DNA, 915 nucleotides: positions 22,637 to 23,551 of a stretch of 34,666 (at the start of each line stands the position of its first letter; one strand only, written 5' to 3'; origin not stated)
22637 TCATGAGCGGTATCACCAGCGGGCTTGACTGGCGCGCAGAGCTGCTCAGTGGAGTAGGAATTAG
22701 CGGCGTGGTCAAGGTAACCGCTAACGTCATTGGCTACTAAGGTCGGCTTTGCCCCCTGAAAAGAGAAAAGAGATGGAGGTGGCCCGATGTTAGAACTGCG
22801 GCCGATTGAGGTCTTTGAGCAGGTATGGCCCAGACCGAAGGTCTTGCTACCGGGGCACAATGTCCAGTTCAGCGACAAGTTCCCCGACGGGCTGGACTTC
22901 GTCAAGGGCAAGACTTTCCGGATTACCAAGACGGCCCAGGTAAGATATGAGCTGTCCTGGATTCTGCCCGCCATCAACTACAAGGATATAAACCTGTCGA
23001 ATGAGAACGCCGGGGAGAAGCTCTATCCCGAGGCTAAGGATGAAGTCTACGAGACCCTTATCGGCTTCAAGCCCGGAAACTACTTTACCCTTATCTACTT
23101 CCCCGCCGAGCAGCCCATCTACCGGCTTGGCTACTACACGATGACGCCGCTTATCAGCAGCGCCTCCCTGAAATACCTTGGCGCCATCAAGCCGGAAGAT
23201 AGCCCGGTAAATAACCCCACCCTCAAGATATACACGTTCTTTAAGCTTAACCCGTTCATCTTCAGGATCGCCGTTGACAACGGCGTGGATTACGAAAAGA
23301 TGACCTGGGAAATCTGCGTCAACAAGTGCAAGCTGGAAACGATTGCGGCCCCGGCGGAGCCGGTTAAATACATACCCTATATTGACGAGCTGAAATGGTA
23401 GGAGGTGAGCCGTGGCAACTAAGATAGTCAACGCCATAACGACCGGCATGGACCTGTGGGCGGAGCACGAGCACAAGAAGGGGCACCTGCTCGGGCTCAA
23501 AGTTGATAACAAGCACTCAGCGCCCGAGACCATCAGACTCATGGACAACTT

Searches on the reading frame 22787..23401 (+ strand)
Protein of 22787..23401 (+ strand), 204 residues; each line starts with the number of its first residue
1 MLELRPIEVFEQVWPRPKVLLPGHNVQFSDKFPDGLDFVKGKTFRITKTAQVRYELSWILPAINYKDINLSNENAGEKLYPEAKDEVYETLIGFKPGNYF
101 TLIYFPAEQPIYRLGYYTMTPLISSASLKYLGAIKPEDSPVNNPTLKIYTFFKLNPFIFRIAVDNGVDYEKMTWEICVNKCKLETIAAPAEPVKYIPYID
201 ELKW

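Call 11: search_protein_families(library=pfam, max_evalue=0.01, proteins=[window:22787-23401:+])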
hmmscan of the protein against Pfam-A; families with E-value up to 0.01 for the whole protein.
window:22787-23401:+ (204 aa): 0 families

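Call 12: search_protein_families(library=phrogs, max_evalue=0.01, proteins=[window:22787-23401:+])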
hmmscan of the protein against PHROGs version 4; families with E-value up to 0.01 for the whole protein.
window:22787-23401:+ (204 aa): 0 families

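Call 87: find_homologous_proteins(query=window:22787-23401:+)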
Query window:22787-23401:+ (204 aa): 105 proteins with E <= 0.001 among 173 candidates.
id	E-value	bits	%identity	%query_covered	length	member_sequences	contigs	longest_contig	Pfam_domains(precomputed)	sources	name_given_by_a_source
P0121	4.3e-127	440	93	100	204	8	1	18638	-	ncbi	-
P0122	1.0e-126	439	94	100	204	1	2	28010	-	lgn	-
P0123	1.1e-124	432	90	100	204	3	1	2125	-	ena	-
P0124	1.2e-123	429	90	100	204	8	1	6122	-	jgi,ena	-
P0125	1.4e-122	425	89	100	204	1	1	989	-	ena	-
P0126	1.3e-120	419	86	100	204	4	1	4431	-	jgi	-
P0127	1.6e-117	409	85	100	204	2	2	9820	-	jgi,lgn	-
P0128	1.1e-115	403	85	100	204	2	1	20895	-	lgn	-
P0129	1.1e-112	393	81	100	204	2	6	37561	-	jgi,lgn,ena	-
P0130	1.2e-111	390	83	100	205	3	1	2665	-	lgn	-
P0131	1.3e-102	360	75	100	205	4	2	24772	-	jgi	-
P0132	8.4e-102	357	78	100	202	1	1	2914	-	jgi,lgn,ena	-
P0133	1.6e-101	356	75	100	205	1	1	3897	-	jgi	-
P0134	2.9e-99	349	76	100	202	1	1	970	-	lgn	-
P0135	6.0e-99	348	73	99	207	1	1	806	-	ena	-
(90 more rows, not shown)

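Call 93: predict_structure(alignment_id=A7)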
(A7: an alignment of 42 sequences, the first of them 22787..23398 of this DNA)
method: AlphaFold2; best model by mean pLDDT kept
length: 204 residues; sequences in the alignment: 42
mean_pLDDT: 77.8   pTM: 0.73
mean pLDDT of the five models: 77.8, 77.0, 75.4, 75.1, 74.2
residues with pLDDT >= 90: 51; 70-90: 106; 50-70: 26; < 50: 21
segments of 3 or more residues with pLDDT < 50: 1-16, 113-115
pLDDT, mean of each block of 10 residues (from residue 1): 32 53 87 79 90 90 88 82 89 92 73 52 65 86 85 84 90 92 82 76 52
secondary structure, 60 per line:
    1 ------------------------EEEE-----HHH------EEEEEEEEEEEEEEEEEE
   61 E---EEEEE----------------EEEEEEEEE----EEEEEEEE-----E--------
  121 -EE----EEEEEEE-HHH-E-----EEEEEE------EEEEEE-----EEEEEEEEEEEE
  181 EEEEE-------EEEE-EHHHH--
elements in order: E25-28 E43-61 E65-69 E86-94 E99-106 E128-134 E146-151 E158-163 E169-185 E193-196 H199-202

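Call 95: fold_search(model_id=the predicted structure, library=pdb)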
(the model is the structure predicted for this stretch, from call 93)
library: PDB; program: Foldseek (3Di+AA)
matches with E <= 10: 1434; with E <= 0.001: 0
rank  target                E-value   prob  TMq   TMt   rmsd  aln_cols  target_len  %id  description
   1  6ilo_A                1.2e-03  0.96  0.30  0.28  12.1       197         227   12  Cryo-EM structure of empty Echovirus 6 particle at PH 7.4 (released 2019-05-15)
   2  9i0y_a                1.7e-03  1.00  0.33  0.51   5.2       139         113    9  Recombinant Ena2A fibers (released 2025-03-12)
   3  9i0y_0                1.8e-03  1.00  0.33  0.51   5.3       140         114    9  Recombinant Ena2A fibers (released 2025-03-12)
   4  6ill_A                1.9e-03  0.93  0.30  0.24  13.2       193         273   13  Cryo-EM structure of Echovirus 6 complexed with its uncoating receptor FcRn at PH 5.5 (released 2019-05-15)
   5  1ddl_A                2.1e-03  0.60  0.24  0.25  19.8       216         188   10  DESMODIUM YELLOW MOTTLE TYMOVIRUS (released 2000-10-30)
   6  9scw_o                2.3e-03  0.91  0.30  0.28  13.2       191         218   14  Crystal structure of Coxsackie B1 virus-like particle delta-palxa (released 2025-10-08)
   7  9kr4_A                2.4e-03  0.90  0.29  0.26  12.3       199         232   10  Enterovirus B 75 (released 2025-12-24)
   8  1stm_A                2.7e-03  0.97  0.30  0.40  11.3       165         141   12  SATELLITE PANICUM MOSAIC VIRUS (released 1997-01-27)
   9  1ot5_A                2.8e-03  0.69  0.22  0.14   8.3       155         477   11  The 2.4 Angstrom Crystal Structure of Kex2 in complex with a peptidyl-boronic acid inhibitor (released 2003-06-17)
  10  2id4_B                3.0e-03  0.91  0.27  0.15   7.7       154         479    9  The 1.9 A structure of Kex2 in complex with an Ac-R-E-R-K-chloromethyl ketone inhibitor. (released 2007-05-01)
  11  7dpz_1                3.4e-03  0.89  0.30  0.24  13.6       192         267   12  Cryo-EM structure of Coxsackievirus B1 virion in complex with CAR (released 2021-05-05)
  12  6ilj_A                3.4e-03  0.87  0.29  0.23  15.2       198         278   14  Cryo-EM structure of Echovirus 6 complexed with its attachment receptor CD55 at PH 5.5 (released 2019-05-15)
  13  6p9w_1                3.5e-03  0.85  0.28  0.29  11.9       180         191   18  Poliovirus (Type 1 Mahoney), receptor catalysed 135S particle map (released 2020-06-10)
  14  7tqs_e                3.5e-03  0.84  0.28  0.22  13.7       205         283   10  Coxsackievirus A21 capsid subdomain in complex with mouse polyclonal antibody pAbC-3 (released 2023-01-04)
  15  6ilm_A                4.0e-03  0.85  0.29  0.22  13.1       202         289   14  Cryo-EM structure of Echovirus 6 complexed with its uncoating receptor FcRn at PH 7.4 (released 2019-05-15)
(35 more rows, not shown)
